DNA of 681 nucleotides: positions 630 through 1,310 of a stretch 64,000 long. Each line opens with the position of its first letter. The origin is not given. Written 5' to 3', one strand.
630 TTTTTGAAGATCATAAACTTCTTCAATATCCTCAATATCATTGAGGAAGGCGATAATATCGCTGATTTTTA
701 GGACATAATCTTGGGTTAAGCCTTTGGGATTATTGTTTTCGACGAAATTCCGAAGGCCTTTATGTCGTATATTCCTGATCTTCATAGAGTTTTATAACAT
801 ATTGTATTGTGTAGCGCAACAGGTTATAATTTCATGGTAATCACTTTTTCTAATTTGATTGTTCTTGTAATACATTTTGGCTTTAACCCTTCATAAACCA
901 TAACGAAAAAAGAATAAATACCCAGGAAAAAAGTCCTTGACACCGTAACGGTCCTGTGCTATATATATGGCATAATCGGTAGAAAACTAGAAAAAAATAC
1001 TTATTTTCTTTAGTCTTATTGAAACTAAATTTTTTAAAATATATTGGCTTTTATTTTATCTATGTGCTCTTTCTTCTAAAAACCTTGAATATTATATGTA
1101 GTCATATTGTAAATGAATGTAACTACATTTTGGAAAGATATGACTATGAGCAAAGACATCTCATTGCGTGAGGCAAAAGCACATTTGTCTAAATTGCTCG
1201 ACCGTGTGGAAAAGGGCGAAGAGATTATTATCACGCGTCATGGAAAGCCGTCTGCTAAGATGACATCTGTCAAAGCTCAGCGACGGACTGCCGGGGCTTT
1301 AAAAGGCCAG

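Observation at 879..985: Dispersed ~105-nt module carrying a near-consensus promoter with an embedded palindrome (family D)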

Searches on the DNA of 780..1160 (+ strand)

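Call 33: search_rna_families(source=window, start=780, end=1160, threshold=evalue, max_evalue=10)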
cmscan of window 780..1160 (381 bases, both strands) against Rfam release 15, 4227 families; matches with E-value up to 10: 2.
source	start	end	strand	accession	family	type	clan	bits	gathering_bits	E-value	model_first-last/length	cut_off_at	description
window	1000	1025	-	RF01319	CRISPR-DR6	Gene; CRISPR;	-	14.6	39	3.8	1-30/30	no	CRISPR RNA direct repeat element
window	991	1017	-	RF01461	rli24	Gene; sRNA;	-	13.9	100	5.1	55-81/158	no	Listeria sRNA rli22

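Call 40: search_dna_similar(query=window:870-1000:+, collection=plasmids, mode=distant, max_evalue=1, max_rows=10)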
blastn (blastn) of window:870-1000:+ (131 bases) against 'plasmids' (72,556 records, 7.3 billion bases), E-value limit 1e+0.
No match.

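Call 41: search_dna_similar(query=window:870-1000:+, collection=phages, mode=distant, max_evalue=1, max_rows=10)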
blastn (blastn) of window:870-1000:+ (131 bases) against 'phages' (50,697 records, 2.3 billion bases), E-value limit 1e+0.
Records with a match: 3; places in all: 3; records where one place covers at least 80% of the query: 0.
Best place of each record, by identity: 80-90% 3.
By first word of the organism name: Fusobacterium 3.
By host as written in the record: Fusobacterium nucleatum 3.
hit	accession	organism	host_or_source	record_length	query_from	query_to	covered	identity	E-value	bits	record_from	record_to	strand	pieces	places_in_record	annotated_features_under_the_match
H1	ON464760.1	Fusobacterium phage JD-Fnp2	Fusobacterium nucleatum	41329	58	100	33%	83.7%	4e-1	40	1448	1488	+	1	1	none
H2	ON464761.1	Fusobacterium phage JD-Fnp3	Fusobacterium nucleatum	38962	58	100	33%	83.7%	4e-1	40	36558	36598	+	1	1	none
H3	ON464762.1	Fusobacterium phage JD-Fnp5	Fusobacterium nucleatum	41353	58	100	33%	83.7%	4e-1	40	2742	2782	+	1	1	none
